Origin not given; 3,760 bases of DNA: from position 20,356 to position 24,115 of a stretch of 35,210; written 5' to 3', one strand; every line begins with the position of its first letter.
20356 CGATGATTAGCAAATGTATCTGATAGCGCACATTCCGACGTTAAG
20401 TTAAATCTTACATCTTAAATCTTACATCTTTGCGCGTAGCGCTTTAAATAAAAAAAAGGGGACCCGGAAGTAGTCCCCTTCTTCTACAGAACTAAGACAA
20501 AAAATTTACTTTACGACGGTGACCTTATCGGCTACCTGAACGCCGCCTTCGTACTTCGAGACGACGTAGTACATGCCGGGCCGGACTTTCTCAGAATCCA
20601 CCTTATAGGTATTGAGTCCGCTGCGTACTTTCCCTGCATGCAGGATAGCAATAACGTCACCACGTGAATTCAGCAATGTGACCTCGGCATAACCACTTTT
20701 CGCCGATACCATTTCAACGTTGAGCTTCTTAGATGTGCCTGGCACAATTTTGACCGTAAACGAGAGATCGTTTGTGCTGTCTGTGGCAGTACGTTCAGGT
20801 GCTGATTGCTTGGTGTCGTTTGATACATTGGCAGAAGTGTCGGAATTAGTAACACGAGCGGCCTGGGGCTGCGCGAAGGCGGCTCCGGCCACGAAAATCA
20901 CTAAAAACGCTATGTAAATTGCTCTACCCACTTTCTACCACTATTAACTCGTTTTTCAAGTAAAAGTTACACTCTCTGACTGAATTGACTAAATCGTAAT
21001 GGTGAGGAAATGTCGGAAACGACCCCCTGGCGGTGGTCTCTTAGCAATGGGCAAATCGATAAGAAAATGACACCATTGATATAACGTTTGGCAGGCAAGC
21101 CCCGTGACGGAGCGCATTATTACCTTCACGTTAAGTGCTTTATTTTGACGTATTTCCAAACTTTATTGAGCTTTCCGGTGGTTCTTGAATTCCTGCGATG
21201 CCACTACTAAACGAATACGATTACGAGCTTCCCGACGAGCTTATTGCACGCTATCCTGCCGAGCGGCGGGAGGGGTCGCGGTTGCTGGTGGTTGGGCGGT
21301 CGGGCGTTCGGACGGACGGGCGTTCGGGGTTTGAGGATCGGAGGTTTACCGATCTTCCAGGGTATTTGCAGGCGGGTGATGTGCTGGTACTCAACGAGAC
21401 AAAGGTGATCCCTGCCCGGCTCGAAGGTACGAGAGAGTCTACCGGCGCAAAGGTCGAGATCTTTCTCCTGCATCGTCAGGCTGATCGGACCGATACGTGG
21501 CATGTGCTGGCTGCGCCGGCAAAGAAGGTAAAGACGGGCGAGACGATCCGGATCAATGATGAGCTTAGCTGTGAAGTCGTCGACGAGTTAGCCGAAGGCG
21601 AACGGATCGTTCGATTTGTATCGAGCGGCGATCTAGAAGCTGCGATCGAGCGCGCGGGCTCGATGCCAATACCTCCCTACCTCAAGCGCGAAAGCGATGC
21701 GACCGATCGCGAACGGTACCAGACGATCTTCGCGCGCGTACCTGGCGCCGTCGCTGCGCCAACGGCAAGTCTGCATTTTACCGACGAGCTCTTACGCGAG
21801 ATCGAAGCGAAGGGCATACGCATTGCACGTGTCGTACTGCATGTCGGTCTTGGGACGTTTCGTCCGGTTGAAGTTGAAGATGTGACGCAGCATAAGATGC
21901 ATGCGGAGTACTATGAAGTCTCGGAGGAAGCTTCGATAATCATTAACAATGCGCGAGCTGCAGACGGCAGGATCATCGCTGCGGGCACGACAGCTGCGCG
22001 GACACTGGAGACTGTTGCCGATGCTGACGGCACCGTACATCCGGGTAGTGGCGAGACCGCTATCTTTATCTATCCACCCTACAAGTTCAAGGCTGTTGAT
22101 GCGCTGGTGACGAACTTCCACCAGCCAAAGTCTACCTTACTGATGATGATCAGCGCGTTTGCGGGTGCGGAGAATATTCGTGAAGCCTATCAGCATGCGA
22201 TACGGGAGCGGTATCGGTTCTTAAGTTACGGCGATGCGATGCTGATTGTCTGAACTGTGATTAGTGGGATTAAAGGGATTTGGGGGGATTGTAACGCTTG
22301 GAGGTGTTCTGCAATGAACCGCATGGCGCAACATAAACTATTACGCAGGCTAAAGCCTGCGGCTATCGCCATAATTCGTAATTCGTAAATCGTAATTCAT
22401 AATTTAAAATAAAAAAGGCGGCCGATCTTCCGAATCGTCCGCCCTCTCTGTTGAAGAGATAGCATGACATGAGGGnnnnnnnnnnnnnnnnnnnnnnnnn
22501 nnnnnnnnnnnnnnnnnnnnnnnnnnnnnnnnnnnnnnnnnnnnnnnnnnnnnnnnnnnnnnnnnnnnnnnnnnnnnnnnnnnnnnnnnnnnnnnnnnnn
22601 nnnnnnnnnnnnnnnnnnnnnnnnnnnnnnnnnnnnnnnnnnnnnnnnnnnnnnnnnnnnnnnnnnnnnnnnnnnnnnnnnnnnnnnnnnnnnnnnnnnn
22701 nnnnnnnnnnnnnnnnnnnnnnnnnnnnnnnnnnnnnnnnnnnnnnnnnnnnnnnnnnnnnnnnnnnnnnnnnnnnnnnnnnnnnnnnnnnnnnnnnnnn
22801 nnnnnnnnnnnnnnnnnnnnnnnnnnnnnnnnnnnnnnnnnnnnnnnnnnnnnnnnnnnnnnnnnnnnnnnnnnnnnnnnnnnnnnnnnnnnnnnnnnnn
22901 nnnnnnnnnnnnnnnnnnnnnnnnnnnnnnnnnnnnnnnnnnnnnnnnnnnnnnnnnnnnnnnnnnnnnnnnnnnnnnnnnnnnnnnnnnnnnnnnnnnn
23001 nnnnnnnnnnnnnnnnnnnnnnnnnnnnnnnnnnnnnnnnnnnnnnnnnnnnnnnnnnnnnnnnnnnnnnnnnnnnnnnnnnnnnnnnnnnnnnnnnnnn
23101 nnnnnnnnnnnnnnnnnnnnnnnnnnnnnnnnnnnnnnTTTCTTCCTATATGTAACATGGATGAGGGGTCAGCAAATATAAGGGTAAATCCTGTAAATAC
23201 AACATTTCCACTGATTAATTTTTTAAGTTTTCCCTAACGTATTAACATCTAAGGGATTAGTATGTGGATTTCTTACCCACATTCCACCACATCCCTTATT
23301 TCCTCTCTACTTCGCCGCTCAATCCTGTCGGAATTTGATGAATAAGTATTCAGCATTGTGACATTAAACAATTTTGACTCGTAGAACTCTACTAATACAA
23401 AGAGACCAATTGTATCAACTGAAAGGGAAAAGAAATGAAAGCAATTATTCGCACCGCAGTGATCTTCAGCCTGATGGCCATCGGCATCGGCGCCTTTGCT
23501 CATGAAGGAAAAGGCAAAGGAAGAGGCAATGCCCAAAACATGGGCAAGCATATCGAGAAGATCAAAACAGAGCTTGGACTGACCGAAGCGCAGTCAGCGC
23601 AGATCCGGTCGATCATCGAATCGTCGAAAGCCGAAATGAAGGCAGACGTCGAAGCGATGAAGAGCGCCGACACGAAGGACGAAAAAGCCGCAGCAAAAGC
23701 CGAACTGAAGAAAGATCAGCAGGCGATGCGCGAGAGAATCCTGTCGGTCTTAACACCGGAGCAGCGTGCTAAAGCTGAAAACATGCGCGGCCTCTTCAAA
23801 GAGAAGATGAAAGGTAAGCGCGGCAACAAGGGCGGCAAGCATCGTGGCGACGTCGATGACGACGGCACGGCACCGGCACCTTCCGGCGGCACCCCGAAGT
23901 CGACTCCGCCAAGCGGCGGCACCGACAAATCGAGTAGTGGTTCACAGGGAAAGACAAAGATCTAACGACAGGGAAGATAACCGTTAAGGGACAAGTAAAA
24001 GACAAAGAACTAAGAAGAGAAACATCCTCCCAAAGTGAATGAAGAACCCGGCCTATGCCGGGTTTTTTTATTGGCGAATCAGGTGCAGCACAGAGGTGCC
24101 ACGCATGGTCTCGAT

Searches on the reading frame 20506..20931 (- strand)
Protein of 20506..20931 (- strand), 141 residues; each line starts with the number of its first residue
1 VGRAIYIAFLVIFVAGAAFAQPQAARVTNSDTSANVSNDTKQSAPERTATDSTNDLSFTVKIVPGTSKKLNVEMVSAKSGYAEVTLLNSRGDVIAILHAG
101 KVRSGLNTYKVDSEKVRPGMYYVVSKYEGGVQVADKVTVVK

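Call 31: search_protein_families(library=pfam, proteins=[window:20506-20931:-], max_evalue=0.001)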
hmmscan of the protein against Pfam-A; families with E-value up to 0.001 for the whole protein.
window:20506-20931:- (141 aa): 1 family
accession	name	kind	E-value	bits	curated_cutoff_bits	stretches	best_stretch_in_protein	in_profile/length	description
PF18962.6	Por_Secre_tail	-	0.00053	20.7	27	1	67-138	7-74/75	Secretion system C-terminal sorting domain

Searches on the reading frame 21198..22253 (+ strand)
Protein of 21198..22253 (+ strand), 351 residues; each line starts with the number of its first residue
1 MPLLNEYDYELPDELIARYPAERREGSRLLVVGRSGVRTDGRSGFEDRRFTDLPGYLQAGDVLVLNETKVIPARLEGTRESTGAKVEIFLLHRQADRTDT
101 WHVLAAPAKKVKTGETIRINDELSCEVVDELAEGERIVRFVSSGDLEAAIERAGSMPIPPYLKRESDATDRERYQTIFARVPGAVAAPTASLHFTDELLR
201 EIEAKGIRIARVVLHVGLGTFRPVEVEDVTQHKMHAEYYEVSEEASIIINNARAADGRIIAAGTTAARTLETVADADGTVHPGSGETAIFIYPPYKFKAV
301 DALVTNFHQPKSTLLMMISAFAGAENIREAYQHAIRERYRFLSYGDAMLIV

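Call 31: search_protein_families(library=pfam, proteins=[window:21198-22253:+], max_evalue=0.001)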
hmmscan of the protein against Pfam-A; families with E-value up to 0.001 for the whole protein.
window:21198-22253:+ (351 aa): 1 family
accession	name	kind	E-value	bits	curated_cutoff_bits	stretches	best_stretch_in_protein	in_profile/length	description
PF02547.20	Queuosine_synth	-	1.9e-135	451.6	25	1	5-350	2-322/322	Queuosine biosynthesis protein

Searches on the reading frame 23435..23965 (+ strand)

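Call 31: search_protein_families(library=pfam, proteins=[window:23435-23965:+], max_evalue=0.001)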
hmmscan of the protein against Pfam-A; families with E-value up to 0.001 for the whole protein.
window:23435-23965:+ (176 aa): 1 family
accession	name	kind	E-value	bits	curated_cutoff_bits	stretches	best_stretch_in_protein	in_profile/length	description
PF07813.17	LTXXQ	-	1.2e-09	39.2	24.3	1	36-116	2-98/100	LTXXQ motif family protein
